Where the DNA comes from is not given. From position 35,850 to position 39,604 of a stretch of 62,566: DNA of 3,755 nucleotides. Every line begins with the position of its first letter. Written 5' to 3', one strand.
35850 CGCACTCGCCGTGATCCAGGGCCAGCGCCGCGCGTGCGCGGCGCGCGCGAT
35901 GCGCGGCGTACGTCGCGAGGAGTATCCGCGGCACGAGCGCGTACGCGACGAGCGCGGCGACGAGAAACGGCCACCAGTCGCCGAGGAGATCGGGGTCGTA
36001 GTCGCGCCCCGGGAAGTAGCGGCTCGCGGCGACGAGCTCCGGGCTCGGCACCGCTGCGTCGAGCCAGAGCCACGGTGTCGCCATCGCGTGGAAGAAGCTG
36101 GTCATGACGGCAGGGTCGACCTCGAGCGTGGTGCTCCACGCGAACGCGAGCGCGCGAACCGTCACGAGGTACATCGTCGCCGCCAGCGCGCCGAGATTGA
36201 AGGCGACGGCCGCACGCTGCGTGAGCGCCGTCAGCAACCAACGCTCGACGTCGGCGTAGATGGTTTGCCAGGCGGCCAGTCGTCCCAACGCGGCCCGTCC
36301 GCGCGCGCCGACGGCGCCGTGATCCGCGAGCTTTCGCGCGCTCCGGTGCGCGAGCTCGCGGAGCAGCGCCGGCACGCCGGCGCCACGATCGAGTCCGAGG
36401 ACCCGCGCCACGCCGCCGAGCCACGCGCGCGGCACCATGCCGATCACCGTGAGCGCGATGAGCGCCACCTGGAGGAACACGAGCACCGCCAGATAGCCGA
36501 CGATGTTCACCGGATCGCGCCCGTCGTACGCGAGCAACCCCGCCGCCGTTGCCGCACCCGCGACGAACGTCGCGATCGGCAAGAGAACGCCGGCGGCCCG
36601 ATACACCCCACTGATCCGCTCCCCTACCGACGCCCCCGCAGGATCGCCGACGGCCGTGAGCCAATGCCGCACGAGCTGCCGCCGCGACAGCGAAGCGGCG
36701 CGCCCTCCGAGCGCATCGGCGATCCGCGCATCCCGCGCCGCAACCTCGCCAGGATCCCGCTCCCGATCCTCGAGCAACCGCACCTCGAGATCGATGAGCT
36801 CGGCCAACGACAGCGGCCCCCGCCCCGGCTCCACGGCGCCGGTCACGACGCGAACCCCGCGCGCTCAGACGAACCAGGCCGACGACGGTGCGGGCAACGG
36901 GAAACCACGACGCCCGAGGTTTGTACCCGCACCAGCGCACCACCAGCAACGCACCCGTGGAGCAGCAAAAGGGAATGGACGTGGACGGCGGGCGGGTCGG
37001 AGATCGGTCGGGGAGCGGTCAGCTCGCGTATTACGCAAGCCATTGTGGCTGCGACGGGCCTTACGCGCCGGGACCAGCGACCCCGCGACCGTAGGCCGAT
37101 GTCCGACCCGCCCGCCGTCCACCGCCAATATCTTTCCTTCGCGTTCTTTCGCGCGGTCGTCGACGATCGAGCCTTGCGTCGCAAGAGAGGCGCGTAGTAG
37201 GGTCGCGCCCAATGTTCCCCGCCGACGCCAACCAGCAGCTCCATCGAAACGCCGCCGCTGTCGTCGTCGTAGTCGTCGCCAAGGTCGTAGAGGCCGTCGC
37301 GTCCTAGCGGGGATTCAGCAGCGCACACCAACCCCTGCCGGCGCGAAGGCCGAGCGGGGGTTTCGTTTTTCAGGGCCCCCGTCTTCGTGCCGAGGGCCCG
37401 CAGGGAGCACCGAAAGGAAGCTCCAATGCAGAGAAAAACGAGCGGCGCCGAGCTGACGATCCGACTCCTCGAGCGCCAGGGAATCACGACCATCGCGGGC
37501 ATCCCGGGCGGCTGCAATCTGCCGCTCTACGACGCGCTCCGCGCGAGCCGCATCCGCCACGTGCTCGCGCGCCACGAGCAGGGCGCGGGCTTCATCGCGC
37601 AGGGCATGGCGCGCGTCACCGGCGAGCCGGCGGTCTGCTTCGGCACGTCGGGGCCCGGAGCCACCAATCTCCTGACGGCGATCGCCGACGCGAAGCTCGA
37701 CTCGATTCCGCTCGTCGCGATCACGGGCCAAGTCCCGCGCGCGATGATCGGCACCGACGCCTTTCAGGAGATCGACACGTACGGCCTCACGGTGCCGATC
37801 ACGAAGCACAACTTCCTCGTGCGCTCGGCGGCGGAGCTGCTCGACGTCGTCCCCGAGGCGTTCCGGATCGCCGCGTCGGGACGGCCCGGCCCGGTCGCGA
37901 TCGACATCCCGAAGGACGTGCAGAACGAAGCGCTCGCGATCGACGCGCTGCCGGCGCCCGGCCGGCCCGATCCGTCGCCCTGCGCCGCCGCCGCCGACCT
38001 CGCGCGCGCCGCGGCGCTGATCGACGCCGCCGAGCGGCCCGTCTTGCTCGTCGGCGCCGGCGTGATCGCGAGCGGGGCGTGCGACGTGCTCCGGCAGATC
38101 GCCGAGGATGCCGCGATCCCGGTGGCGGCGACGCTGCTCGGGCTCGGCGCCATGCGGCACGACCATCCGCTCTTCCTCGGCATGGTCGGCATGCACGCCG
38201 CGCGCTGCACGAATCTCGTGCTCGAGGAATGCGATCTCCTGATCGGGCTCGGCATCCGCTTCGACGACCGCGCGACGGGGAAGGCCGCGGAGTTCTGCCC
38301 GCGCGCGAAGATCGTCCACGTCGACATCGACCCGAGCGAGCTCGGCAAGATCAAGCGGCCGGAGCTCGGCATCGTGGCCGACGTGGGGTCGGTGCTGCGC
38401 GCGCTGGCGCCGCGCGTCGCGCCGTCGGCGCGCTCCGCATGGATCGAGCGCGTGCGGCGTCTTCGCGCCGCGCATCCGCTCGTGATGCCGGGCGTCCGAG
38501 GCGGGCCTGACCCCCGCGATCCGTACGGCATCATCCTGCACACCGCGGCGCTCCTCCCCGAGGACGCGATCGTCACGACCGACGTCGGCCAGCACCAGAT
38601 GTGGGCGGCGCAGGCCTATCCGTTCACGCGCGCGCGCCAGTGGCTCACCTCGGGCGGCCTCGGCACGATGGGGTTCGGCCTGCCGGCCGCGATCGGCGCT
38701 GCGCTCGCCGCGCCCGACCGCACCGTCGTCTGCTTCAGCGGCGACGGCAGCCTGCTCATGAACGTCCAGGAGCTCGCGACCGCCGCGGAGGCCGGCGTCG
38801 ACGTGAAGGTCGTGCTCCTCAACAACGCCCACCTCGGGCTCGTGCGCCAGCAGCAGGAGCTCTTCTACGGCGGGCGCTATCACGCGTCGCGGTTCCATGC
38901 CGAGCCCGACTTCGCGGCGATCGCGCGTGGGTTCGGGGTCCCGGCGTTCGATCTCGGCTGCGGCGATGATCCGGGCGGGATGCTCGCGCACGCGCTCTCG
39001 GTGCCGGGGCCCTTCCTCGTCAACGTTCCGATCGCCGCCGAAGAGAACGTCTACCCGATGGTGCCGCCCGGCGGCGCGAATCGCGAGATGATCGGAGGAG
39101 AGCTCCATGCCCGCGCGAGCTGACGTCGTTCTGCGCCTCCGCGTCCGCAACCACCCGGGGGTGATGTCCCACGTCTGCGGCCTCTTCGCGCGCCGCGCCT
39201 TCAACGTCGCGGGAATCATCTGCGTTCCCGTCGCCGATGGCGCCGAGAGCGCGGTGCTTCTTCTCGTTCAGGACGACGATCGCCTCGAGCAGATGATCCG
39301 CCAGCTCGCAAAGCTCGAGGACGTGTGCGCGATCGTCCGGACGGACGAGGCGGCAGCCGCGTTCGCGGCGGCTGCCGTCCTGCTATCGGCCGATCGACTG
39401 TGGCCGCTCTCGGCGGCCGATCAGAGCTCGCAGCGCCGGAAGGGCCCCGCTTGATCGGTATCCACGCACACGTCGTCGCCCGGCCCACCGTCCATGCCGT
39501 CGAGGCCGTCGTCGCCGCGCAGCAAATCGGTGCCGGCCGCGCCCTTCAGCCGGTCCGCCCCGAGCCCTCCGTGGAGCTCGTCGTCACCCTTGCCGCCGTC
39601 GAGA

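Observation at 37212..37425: Complete unannotated valine-sensing attenuator ahead of ilvBN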

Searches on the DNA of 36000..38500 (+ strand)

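Call 3: search_rna_families(source=window, start=36000, end=38500, threshold=evalue, max_evalue=10, show_alignments=3)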
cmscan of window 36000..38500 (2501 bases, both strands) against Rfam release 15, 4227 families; matches with E-value up to 10: 4.
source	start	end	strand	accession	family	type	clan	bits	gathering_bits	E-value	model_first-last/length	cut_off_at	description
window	38259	38315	-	RF03407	MIR531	Gene; miRNA;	-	20.8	70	1.4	1-69/69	no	MIR531 microRNA precursor family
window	36497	36513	-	RF02465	Ms_AS-5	Gene; sRNA;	-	18.2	46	3.6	14-30/45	no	Mycobacterium sRNA Ms_AS-5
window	37845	37889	+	RF01068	Guanidine-II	Cis-reg; riboswitch;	-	17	32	2.4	1-48/48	no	Guanidine-II riboswitch aptamer (mini-ykkC)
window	36492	36587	-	RF02791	CcsR1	Gene; sRNA;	-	16.3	65.3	1.1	1-83/83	no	Conserved CCUCCUCCC motif stress-induced RNA 1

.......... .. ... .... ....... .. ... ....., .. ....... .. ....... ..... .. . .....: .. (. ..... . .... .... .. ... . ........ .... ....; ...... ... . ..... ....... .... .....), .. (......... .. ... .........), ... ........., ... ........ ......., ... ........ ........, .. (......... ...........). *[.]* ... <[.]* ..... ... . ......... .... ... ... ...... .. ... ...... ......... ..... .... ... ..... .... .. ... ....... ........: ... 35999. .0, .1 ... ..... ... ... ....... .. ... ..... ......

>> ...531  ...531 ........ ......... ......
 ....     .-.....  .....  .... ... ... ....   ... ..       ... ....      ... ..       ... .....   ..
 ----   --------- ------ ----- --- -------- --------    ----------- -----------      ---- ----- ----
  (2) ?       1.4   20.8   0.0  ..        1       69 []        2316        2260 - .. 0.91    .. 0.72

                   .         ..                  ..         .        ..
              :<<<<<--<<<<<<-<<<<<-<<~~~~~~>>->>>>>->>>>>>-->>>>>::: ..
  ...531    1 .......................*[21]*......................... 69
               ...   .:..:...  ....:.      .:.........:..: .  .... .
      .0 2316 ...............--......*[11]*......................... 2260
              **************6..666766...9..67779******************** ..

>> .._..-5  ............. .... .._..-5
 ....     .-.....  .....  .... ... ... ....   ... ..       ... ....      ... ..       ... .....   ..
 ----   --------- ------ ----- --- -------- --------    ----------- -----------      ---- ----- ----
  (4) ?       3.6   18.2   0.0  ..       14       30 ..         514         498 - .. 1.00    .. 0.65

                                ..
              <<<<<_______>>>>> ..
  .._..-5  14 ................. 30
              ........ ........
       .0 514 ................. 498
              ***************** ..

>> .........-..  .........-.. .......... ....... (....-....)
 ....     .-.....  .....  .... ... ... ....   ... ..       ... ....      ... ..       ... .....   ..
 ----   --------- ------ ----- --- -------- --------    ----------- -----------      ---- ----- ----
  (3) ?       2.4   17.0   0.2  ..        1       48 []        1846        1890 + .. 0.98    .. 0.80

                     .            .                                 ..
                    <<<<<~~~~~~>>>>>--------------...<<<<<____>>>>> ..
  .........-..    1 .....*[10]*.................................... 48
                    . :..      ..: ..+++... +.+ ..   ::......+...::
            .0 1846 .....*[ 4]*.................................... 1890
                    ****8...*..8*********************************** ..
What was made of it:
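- On Any Rfam cis-regulatory family (leaders, T-box, riboswitches): No match falls in 37150-37430, even at E up to 10 (call 3).
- Closest known: Classical trp, his, leu and thr leader-peptide attenuators of Proteobacteria. Different: No Rfam leader family matches (call 3).
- No Rfam family matches (call 3).
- Tried and rejected: Rfam scan of 36000-38500 at E up to 10: nothing in the element (call 3).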

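Call 62: build_rna_model(alignment_id=A5, structure=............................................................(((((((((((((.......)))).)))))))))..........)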
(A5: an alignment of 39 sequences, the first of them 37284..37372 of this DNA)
Model R1 built from alignment A5 (39 sequences, 104 columns); structure: as given.
model positions 88; base pairs 12; branch points 0; effective number of sequences 2.19; information 0.647 bits per position. Calibrated on 0.2 Mb of random sequence (short: E-values are rough).
structure used (alignment columns):
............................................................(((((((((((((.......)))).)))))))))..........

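Call 63: search_with_rna_model(model_id=R1, sources=[L162, L002, L003, L004, L005, L006, L007, L008, L009, L010, L011, L012, L013, L014, L015, L016, L017, L018, L019, L020, L021, L022, L023, L024, L025, L026, L027, L028, L029, L030, L031, L032, L033, L034, L035, L036, L037, L038, L039, L040, L041, L042, L043, L044, L045, L046, L047, L048, L049, L050, L051, L052, L053, L054, L055, L056, L057, L058, L059, L060, L061, L062, L063, L064, L065, L066, L067, L068, L069, L070, L071, L072, L073, L074, L075, L076, L077, L078, L079, L080, window], max_evalue=1, show_alignments=4)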
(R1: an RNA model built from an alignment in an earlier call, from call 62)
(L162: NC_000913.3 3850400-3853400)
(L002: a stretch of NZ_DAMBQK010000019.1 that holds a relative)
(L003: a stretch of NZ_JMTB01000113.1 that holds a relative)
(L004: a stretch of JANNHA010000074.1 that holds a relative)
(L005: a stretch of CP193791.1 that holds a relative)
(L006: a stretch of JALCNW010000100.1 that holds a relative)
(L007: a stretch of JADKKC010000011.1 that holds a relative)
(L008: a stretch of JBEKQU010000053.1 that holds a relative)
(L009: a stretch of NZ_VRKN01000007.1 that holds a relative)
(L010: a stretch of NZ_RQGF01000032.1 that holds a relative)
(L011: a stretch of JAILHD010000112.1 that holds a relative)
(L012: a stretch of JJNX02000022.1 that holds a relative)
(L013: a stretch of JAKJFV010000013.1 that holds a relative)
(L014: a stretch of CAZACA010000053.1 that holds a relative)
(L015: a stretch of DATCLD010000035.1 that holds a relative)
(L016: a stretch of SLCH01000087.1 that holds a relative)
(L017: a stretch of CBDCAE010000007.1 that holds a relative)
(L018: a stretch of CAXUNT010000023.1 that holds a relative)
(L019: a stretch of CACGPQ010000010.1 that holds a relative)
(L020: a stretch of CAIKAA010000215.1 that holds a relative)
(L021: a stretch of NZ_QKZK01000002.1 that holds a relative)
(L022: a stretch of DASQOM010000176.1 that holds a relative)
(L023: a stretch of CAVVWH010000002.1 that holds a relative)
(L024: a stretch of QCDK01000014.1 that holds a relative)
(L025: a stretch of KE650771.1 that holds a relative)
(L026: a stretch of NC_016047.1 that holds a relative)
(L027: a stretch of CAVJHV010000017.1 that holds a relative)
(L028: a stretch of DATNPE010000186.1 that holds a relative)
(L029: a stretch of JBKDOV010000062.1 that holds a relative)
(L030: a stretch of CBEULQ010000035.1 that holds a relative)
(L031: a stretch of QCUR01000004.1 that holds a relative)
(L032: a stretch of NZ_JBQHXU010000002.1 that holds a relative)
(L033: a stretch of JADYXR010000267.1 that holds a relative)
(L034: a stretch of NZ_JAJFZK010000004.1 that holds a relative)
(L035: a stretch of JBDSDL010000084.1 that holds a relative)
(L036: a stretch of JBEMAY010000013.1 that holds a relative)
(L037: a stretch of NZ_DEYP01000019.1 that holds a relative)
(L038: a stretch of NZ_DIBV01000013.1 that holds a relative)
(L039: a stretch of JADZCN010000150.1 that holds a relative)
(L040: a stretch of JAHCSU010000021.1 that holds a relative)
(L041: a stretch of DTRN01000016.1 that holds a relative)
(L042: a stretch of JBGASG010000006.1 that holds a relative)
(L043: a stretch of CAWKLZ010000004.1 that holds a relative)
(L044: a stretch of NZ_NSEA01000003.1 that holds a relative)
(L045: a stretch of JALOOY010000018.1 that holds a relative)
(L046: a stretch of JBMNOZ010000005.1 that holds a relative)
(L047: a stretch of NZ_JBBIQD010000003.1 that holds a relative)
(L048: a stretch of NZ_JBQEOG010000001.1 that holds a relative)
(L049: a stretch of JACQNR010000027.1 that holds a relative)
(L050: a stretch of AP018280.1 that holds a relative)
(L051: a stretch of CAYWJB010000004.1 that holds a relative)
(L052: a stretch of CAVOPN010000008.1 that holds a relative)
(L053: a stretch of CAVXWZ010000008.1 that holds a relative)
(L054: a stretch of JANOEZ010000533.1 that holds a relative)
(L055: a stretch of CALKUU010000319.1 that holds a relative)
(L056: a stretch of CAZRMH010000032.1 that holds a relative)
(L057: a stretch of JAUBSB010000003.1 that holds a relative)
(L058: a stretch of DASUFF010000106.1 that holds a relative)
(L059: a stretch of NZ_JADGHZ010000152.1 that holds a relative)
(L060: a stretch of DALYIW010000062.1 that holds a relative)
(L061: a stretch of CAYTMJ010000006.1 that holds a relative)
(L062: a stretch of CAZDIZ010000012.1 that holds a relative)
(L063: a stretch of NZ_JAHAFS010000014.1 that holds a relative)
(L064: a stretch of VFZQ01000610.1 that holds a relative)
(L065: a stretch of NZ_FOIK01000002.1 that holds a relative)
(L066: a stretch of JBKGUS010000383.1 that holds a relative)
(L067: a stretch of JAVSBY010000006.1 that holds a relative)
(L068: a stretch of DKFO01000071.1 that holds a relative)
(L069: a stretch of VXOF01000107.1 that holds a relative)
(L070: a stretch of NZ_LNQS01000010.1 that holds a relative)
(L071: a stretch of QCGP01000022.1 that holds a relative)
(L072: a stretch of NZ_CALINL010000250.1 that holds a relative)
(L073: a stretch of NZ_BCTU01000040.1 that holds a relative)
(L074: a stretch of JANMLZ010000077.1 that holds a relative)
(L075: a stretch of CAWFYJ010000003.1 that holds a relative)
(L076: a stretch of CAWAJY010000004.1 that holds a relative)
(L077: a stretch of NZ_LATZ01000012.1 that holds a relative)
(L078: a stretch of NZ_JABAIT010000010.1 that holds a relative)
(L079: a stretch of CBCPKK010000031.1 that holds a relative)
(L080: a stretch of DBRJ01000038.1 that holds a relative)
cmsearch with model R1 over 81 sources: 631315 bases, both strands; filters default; matches with E-value up to 1: 33.
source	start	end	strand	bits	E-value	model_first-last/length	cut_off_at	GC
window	37286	37372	+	82.6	9.2e-20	1-88/88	no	0.67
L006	2847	2933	+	41.3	1.4e-08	1-88/88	no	0.59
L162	2426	2512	-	39.8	3.6e-08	1-88/88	no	0.6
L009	2847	2933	+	39.1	5.6e-08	1-88/88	no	0.59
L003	2842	2925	+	38.7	7e-08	1-88/88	no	0.62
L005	2847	2932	+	38.3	8.9e-08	1-88/88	no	0.59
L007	2849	2941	+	36.6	2.7e-07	1-88/88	no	0.6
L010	2881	2922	+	28.8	3.4e-05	46-88/88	no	0.52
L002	334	422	+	28.1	5.2e-05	1-88/88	no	0.61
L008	2893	2978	+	25.1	0.00034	1-88/88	no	0.59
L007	2891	2977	-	24.6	0.00046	1-88/88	no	0.68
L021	2705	2783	+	22.3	0.0019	1-88/88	no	0.47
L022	63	143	+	21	0.0044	1-88/88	no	0.6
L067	2882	2959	+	20.7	0.0053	1-88/88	no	0.42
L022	6673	6744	+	18.7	0.018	1-88/88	no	0.62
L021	728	807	-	17.1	0.051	1-88/88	no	0.38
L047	2728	2784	+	16.9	0.055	28-88/88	no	0.44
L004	2909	2988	-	16.9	0.055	1-88/88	no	0.6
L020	2918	2945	+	16.2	0.089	49-76/88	no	0.86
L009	2884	2959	-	16.2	0.09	1-88/88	no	0.59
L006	2884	2959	-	15.4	0.14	1-88/88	no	0.58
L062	2855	2929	+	15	0.18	1-88/88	no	0.59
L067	2915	2950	-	14.7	0.23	46-88/88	no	0.47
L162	2400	2475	+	14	0.35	1-88/88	no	0.61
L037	2927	2967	+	13.8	0.39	44-88/88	no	0.61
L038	2925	2965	+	13.8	0.39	44-88/88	no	0.61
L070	2927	2967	+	13.8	0.39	44-88/88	no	0.61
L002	373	451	-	13.2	0.56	1-88/88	no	0.56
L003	2876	2953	-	12.9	0.67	1-88/88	no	0.59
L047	2737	2806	-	12.8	0.73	1-88/88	no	0.47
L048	1839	1917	+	12.7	0.76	1-88/88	no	0.58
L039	2570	2587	-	12.4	0.95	54-71/88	no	0.89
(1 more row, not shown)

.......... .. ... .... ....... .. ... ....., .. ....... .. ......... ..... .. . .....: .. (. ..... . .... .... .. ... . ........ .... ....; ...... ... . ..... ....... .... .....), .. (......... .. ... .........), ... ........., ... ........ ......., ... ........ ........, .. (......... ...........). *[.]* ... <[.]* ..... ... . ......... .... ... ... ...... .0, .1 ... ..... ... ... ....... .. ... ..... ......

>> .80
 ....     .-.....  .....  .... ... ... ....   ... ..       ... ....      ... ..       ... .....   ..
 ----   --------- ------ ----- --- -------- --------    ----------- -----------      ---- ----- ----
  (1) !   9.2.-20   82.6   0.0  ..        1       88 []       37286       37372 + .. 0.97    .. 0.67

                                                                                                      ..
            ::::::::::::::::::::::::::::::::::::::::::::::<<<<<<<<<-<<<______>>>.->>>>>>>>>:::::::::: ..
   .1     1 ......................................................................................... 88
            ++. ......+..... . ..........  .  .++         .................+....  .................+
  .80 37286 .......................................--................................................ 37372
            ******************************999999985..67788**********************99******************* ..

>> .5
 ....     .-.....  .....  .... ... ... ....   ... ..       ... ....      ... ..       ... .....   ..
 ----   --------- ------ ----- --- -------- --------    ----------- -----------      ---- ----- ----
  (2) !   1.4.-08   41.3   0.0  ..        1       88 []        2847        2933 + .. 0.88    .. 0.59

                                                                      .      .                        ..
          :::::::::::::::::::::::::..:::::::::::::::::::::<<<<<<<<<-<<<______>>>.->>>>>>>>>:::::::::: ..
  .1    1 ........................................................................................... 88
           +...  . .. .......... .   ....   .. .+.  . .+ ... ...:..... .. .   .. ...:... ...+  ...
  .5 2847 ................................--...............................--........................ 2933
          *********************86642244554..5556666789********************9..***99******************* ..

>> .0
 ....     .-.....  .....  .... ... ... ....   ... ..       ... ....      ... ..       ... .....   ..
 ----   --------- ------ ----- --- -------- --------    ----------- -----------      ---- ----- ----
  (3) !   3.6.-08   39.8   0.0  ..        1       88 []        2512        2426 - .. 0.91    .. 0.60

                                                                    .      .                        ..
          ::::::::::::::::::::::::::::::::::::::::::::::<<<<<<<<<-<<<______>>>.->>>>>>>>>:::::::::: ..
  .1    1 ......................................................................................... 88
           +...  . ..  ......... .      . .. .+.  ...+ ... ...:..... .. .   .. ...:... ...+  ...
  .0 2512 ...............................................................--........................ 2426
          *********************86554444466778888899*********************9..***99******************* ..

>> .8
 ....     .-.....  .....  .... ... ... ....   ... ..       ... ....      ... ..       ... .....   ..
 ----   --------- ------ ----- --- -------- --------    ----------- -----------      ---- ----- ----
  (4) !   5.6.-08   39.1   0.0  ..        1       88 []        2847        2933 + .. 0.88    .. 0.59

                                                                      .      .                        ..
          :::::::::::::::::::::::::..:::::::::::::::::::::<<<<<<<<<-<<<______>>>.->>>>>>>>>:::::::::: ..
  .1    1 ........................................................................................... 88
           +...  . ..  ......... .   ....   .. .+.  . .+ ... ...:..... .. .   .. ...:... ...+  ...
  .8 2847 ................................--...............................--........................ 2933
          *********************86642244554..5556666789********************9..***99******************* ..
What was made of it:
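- Closest known: Escherichia coli and enteric ivbL-ilvBN attenuator. Same: A covariance model from the window's clade hits the E. coli element at E = 3.6e-8 (call 63).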

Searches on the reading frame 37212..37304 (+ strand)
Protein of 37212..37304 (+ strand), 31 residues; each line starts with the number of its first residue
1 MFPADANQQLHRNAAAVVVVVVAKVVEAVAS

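Call 60: search_protein_families(library=pfam, proteins=[window:37212-37304:+], max_evalue=10)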
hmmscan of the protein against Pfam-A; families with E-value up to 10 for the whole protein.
seq(31 aa): 0 families

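Call 61: search_protein_families(library=ncbifam, proteins=[window:37212-37304:+], max_evalue=10)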
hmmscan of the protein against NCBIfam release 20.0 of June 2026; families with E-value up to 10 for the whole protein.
seq(31 aa): 0 families

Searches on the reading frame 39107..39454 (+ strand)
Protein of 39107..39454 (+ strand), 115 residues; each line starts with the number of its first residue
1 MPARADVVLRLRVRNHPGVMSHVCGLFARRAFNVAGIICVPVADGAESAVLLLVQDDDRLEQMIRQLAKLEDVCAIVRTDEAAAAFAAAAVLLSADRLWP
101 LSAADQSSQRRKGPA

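Call 36: search_protein_families(library=ncbifam, proteins=[window:39107-39454:+])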
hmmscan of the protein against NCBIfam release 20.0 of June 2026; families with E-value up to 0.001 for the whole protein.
window:39107-39454:+ (115 aa): 4 families
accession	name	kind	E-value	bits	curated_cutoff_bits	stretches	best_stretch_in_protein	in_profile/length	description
NF006036.0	PRK08178.1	equivalog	5.1e-40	135.6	128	1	3-91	11-99/102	acetolactate synthase small subunit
NF008864.0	PRK11895.1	equivalog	1.3e-13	51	119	1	8-83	5-81/164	acetolactate synthase small subunit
TIGR00119.1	acolac_sm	equivalog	1.5e-12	47.7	56.9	1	8-82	4-79/158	acetolactate synthase small subunit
NF008362.0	PRK11152.1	equivalog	6.7e-05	22.7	68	1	9-77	6-74/85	acetolactate synthase 2 small subunit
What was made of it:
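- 39107..39454 (+): ilvN, acetolactate synthase I small subunit. It overlaps the end of ilvB by 17 nt. NF006036 equivalog, 135.6 bits against a cut-off of 128 (call 36).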
